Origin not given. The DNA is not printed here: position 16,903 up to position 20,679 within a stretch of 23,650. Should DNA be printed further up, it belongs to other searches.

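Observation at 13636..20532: Giant (~2300 aa) cysteine-free secreted protein made of an FN3-like domain plus a long tandem array of DUF1573/ASH-like beta-sandwich modules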

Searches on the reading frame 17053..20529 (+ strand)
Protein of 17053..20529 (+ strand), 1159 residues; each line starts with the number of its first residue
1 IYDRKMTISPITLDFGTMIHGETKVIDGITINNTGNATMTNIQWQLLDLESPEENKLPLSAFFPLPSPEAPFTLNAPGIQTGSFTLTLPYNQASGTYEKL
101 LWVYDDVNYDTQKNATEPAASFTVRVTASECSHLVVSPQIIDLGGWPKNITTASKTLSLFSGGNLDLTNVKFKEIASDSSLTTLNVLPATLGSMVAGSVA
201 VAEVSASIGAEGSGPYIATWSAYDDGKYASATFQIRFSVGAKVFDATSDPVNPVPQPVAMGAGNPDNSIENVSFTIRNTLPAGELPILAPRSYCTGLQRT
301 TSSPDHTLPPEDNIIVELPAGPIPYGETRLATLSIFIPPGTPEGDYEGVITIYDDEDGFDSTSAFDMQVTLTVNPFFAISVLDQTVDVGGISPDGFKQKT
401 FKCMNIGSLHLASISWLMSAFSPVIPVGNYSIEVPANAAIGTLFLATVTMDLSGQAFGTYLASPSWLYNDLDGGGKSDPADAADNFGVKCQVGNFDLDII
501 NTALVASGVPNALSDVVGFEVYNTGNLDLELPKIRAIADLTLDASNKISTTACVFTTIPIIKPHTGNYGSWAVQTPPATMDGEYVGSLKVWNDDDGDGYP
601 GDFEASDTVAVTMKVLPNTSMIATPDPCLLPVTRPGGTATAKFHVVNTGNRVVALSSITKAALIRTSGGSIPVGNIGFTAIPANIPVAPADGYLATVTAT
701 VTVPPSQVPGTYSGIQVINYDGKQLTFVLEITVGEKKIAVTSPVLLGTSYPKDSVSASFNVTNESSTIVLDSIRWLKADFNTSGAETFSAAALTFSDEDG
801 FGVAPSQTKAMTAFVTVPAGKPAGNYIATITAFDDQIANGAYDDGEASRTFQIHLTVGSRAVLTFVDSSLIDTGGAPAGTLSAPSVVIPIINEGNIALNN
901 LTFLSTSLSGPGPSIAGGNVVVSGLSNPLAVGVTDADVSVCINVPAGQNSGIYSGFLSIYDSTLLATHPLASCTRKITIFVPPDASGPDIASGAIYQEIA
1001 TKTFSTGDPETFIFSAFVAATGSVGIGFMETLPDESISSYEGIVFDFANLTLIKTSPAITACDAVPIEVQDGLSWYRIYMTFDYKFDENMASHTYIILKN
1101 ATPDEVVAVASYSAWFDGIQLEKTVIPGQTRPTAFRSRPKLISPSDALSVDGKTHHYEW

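Call 43: predict_structure(alignment_id=A2)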
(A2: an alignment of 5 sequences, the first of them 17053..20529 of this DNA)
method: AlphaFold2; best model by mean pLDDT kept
length: 1159 residues; sequences in the alignment: 5
mean_pLDDT: 58.4   pTM: 0.31
mean pLDDT of the five models: 58.4, 49.2, 43.7, 40.9, 40.5
residues with pLDDT >= 90: 11; 70-90: 277; 50-70: 526; < 50: 345
segments of 3 or more residues with pLDDT < 50: 1-94, 101-122, 129-131, 177-197, 206-211, 239-257, 279-289, 357-363, 375-378, 426-432, 471-476, 530-532, 560-568, 688-693, 750-752, 984-1011, 1068-1073, 1086-1092, 1102-1159
pLDDT, mean of each block of 10 residues (from residue 1): 27 44 36 28 40 44 32 31 41 50 42 40 50 57 55 58 55 55 40 46 51 58 64 61 40 43 53 57 44 66 57 59 56 63 67 54 58 54 60 62 59 57 48 53 61 60 60 48 61 57 58 53 54 58 65 49 44 62 74 59 61 72 75 77 76 77 85 88 59 66 82 87 84 70 60 68 58 70 65 68 58 73 76 65 63 75 72 76 72 78 84 82 73 73 80 84 75 83 47 44 39 54 60 54 66 70 59 58 51 52 38 39 31 32 30 28
secondary structure, 60 per line:
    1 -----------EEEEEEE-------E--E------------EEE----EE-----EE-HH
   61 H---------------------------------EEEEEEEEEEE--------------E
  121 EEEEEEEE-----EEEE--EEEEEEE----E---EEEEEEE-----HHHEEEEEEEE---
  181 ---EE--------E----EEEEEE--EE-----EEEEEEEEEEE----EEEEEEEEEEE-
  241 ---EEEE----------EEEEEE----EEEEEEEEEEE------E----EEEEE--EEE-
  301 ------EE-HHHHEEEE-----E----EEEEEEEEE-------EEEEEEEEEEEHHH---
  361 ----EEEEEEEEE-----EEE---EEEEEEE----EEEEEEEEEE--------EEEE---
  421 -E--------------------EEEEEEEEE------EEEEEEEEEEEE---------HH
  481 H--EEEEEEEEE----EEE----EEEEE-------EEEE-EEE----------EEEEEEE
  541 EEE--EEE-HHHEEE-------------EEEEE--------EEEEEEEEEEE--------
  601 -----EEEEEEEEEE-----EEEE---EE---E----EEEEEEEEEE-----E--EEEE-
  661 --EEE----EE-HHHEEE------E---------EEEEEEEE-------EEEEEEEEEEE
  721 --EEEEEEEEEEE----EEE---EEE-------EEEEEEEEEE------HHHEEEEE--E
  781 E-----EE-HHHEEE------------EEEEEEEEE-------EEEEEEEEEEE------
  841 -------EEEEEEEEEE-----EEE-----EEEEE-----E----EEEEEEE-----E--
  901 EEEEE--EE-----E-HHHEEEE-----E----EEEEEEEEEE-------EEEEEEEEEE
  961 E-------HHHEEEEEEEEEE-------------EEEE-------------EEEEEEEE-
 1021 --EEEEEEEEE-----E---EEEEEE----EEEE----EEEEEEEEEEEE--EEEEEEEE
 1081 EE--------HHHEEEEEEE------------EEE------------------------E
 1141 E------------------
elements in order (helices of 4 or more, strands of 3 or more residues): E12-18 E42-44 E95-105 E120-128 E134-137 E140-146 E155-161 E170-177 E199-204 E214-224 E229-239 E244-247 E258-263 E268-278 E290-294 E297-299 H310-313 E314-317 E328-336 E344-354 E365-373 E379-381 E385-391 E396-405 E414-417 E443-451 E458-469 E484-492 E497-499 E504-508 E516-519 E521-523 E534-543 E546-548 E553-555 E569-573 E582-592 E606-615 E621-624 E638-647 E656-659 E663-665 E676-678 E695-702 E710-720 E723-733 E738-740 E744-746 E754-763 E773-777 E793-795 E808-816 E824-834 E848-857 E863-865 E871-875 E886-892 E901-905 E920-923 E934-943 E951-961 E972-981 E995-998 E1012-1019 E1023-1031 E1041-1046 E1051-1054 E1059-1070 E1073-1082 E1094-1100 E1113-1115

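Call 54: fold_search(model_id=the predicted structure, library=pdb)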
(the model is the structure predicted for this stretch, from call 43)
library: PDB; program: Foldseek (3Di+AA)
matches with E <= 10: 1814; with E <= 0.001: 352
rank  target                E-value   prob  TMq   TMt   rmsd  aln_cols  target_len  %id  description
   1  9ijj_h                4.1e-28  1.00  0.15  0.13  32.9      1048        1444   10  In situ structure of the central apparatus in mouse sperm axoneme. (released 2025-06-04)
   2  9ijj_4I               2.2e-27  1.00  0.14  0.06  59.7      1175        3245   12  In situ structure of the central apparatus in mouse sperm axoneme. (released 2025-06-04)
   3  7som_D                1.3e-26  1.00  0.15  0.12  33.3      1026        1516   12  Ciliary C2 central pair apparatus isolated from Chlamydomonas reinhardtii (released 2022-04-13)
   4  9ijj_O                1.9e-26  1.00  0.12  0.11  74.8      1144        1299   12  In situ structure of the central apparatus in mouse sperm axoneme. (released 2025-06-04)
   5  7sqc_O0               3.1e-25  1.00  0.14  0.14  60.7      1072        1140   11  Ciliary C1 central pair apparatus isolated from Chlamydomonas reinhardtii (released 2022-04-13)
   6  7sqc_2A               2.7e-24  1.00  0.13  0.18  52.1       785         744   14  Ciliary C1 central pair apparatus isolated from Chlamydomonas reinhardtii (released 2022-04-13)
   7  9ijj_4G               3.6e-24  1.00  0.14  0.05  60.7      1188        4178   11  In situ structure of the central apparatus in mouse sperm axoneme. (released 2025-06-04)
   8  9ijj_4H               4.7e-24  1.00  0.13  0.06  60.6      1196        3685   11  In situ structure of the central apparatus in mouse sperm axoneme. (released 2025-06-04)
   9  7sqc_2B               3.9e-23  1.00  0.13  0.18  51.8       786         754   14  Ciliary C1 central pair apparatus isolated from Chlamydomonas reinhardtii (released 2022-04-13)
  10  9ijj_C                2.9e-22  1.00  0.13  0.15  50.7       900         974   10  In situ structure of the central apparatus in mouse sperm axoneme. (released 2025-06-04)
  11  9ijj_4A               2.4e-21  1.00  0.14  0.08  63.5      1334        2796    9  In situ structure of the central apparatus in mouse sperm axoneme. (released 2025-06-04)
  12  7r5k_10               2.8e-19  1.00  0.12  0.08  50.1      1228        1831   11  Human nuclear pore complex (constricted) (released 2022-06-22)
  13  9ijj_4J               1.3e-18  1.00  0.15  0.20  52.0       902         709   11  In situ structure of the central apparatus in mouse sperm axoneme. (released 2025-06-04)
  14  3b43                  3.5e-18  1.00  0.13  0.24  34.8       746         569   12  I-band fragment I65-I70 from titin (released 2008-01-22)
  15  3dmk_A                4.4e-15  1.00  0.13  0.19  35.0       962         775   11  Crystal structure of Down Syndrome Cell Adhesion Molecule (DSCAM) isoform 1.30.30, N-terminal eight Ig domains (released 2008-10-07)
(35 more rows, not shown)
